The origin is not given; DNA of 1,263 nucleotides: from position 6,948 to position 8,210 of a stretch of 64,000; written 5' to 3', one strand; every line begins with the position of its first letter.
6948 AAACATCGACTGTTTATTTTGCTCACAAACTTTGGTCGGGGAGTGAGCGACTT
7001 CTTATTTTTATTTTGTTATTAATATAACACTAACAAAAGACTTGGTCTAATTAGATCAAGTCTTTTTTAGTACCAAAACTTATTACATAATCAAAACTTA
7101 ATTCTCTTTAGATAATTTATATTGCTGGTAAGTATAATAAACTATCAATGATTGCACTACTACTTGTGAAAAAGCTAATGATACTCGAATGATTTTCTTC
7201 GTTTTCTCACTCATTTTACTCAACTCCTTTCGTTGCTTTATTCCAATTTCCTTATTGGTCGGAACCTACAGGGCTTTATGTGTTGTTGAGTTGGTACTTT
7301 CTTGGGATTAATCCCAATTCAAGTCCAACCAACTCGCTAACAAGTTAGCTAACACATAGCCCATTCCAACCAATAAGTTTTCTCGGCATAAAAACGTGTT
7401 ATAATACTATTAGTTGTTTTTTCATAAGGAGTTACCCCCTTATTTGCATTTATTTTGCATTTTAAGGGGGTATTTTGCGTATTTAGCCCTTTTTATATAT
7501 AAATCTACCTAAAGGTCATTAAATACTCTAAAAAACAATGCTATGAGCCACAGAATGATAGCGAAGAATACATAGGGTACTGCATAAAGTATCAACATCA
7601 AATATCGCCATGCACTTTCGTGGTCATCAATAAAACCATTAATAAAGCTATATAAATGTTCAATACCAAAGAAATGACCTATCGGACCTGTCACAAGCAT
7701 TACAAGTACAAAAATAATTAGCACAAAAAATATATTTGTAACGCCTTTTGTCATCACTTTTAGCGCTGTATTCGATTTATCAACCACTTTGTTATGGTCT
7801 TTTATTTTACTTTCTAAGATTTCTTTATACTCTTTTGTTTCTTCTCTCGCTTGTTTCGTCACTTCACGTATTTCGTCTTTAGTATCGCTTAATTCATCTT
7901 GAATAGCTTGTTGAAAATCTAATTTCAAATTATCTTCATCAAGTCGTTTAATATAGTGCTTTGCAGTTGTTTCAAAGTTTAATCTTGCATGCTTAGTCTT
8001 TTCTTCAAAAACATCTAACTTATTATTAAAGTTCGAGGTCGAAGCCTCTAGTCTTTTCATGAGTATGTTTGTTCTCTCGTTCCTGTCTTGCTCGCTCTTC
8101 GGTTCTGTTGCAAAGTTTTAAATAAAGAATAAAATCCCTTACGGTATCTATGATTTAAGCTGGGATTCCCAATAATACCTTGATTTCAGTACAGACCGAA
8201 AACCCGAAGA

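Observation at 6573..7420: Truncated pT181-family rep gene retaining a complete attenuator-type leader, predicted countertranscript and dso nick motif inside a large IS-rich plasmid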

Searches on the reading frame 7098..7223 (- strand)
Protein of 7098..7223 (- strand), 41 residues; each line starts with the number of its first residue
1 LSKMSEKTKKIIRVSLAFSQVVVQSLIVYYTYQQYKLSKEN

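Call 5: search_protein_families(library=pfam, proteins=[window:7098-7223:-], max_evalue=0.01)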
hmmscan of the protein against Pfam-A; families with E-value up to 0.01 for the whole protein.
window:7098-7223:- (41 aa): 0 families

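Call 59: search_protein_families(library=ncbifam, proteins=[window:7101-7214:-], max_evalue=1)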
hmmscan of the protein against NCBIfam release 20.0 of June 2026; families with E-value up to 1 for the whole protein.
seq(38 aa): 0 families

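Call 61: find_homologous_proteins(query=window:7101-7223:-, max_evalue=0.01)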
Query seq(41 aa) (41 aa): 13 proteins with E <= 0.01 among 13 candidates.
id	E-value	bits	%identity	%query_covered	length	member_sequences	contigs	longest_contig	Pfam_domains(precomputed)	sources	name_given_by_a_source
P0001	3.0e-14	67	97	93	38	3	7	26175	-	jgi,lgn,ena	jgi:hypothetical protein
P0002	1.6e-11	59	78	100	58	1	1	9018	-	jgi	jgi:hypothetical protein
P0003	5.7e-11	57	100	80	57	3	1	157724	-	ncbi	ncbi:hypothetical protein ACJK4R_00190 (plasmid) [Enterococcus faecium]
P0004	7.5e-11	57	82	93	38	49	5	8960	-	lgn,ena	-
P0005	1.2e-10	56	76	100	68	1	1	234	-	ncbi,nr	ncbi:hypothetical protein PYJ47_12450, partial [Staphylococcus epidermidis]|nr:hypothetical protein 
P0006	4.3e-10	55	75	98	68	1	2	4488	-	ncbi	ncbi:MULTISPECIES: hypothetical protein, partial [Staphylococcus]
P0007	7.2e-10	54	76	93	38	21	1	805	-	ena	-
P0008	8.3e-10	54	73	98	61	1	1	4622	-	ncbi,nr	ncbi:hypothetical protein K4S18_11655, partial [Staphylococcus epidermidis]|nr:hypothetical protein 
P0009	1.1e-9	54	73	98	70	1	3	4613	-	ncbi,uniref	ncbi:hypothetical protein K4U91_11590, partial [Staphylococcus epidermidis]|uniref:hypothetical prot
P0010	2.3e-9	53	100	73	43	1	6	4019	-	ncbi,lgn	ncbi:TPA: hypothetical protein ACMUSF_002699 [Enterococcus faecium]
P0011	4.1e-9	52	94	80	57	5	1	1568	-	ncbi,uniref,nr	ncbi:hypothetical protein [Enterococcus faecium]|uniref:hypothetical protein n=1 Tax=Enterococcus fa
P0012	1.1e-8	51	76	90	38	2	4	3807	-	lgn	-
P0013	1.4e-8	50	82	93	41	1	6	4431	-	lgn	-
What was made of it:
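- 7101..7214 (-): Conserved 38-aa hydrophobic ORF of unknown function between ssoA and the rep promoter. The only homologs are annotated 'hypothetical protein' (call 61).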

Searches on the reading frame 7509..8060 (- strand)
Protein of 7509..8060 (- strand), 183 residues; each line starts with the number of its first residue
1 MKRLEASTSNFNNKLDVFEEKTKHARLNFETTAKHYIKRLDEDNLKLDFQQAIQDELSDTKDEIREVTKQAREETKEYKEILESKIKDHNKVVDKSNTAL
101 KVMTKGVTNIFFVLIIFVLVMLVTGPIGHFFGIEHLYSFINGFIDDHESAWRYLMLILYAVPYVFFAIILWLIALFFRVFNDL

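Call 5: search_protein_families(library=pfam, proteins=[window:7509-8060:-], max_evalue=0.01)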
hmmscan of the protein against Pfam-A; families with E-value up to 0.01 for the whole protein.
window:7509-8060:- (183 aa): 2 families
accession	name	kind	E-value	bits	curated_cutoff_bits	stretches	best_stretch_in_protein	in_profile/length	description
PF03904.18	DUF334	-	9.3e-05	23.2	30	1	65-172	7-111/123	Domain of unknown function (DUF334)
PF23831.1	DUF7201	-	0.0017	18.5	27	1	9-127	6-120/142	Coiled-coil region of unknown function (DUF7201)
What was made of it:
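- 7509..8060 (-): mobB-like gene (DUF334, 183 aa), intact. The last 75 nt of mobA lie at 8026-8100. Weak Pfam DUF334 match (call 5).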

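Call 59: search_protein_families(library=ncbifam, proteins=[window:7509-8060:-], max_evalue=1)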
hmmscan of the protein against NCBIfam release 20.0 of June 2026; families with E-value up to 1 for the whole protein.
window:7509-8060:- (183 aa): 4 families
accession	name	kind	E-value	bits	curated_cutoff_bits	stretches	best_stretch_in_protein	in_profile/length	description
NF039170.1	SdrH_fam_CTERM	subfamily_domain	0.0093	16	50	1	12-122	48-159/163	SdrH family protein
TIGR00437.1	feoB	equivalog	0.01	14.6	315.65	1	33-132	182-280/594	ferrous iron transport protein B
NF037998.2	RND_1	equivalog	0.021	12.5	400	1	18-124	1063-1172/1237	protein translocase SecDF, variant type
NF053512.1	nitric_RR_NosR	exception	0.47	9.4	400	1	35-113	96-176/422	response regulator c-di-GMP phosphodiesterase, NosR family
